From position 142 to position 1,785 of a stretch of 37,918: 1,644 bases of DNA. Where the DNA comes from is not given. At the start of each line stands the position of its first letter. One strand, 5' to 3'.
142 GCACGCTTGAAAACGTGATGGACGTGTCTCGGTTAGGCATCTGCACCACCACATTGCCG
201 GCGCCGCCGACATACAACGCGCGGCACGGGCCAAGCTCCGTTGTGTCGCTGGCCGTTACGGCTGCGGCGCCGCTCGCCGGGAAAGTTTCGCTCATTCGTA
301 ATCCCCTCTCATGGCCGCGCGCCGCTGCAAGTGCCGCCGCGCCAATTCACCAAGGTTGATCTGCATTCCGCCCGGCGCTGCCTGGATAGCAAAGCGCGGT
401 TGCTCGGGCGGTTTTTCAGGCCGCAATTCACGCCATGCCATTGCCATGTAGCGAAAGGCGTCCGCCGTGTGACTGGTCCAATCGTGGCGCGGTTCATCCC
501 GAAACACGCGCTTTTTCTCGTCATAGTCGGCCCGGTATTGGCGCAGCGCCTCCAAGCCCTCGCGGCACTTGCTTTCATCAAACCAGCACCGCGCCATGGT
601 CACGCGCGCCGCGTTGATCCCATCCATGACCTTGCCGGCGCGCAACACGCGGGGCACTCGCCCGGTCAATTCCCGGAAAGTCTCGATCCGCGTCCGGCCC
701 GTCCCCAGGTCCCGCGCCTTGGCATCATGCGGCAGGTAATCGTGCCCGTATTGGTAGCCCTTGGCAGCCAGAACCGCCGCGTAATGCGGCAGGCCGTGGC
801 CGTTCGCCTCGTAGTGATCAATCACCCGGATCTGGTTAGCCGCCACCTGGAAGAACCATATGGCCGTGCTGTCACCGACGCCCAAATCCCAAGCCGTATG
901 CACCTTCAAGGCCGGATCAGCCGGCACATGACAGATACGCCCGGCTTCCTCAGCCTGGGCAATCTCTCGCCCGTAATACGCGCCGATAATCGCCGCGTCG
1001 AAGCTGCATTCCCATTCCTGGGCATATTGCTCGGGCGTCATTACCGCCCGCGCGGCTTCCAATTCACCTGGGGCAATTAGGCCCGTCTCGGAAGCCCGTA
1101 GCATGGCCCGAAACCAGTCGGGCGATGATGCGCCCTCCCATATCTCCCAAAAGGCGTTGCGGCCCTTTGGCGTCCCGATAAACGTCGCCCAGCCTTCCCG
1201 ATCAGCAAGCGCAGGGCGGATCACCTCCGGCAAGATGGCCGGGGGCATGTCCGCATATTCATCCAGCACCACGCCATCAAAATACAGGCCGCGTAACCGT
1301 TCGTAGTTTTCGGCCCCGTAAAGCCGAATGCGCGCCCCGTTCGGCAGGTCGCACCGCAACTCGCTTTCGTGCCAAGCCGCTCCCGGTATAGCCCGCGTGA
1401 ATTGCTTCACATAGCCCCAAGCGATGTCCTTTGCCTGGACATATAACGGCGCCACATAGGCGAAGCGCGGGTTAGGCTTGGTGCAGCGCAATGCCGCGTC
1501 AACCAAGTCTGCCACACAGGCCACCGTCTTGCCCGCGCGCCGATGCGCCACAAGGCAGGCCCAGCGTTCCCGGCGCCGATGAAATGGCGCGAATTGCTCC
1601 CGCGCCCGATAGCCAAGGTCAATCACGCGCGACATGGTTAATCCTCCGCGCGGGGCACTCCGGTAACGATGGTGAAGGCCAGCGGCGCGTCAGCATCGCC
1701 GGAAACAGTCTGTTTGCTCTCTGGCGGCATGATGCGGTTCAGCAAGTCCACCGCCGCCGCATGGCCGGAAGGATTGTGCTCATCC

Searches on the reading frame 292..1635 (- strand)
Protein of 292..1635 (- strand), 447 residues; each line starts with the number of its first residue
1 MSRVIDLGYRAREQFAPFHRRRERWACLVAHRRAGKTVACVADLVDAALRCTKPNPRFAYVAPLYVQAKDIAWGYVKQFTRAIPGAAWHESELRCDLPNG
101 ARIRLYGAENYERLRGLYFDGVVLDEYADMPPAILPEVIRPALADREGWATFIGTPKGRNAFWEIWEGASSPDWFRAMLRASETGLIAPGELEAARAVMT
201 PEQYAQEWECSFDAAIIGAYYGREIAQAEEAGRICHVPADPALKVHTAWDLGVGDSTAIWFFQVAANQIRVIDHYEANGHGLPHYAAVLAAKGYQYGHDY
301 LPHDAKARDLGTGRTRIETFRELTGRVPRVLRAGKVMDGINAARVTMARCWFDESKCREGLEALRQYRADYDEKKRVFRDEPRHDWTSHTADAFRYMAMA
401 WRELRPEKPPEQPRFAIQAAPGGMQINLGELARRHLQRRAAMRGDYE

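Call 16: search_protein_families(library=phrogs, proteins=[window:292-1635:-], max_evalue=0.00001)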
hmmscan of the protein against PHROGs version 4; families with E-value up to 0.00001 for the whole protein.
window:292-1635:- (447 aa): 3 families
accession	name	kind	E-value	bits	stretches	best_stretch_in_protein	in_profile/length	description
phrog_2472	-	unknown function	6.6e-46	158.1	1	211-406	110-313/324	-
phrog_2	-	head and packaging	4.6e-41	142.4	1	16-410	265-600/807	terminase large subunit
phrog_7579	-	head and packaging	6.5e-15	56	1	25-213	19-214/239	terminase large subunit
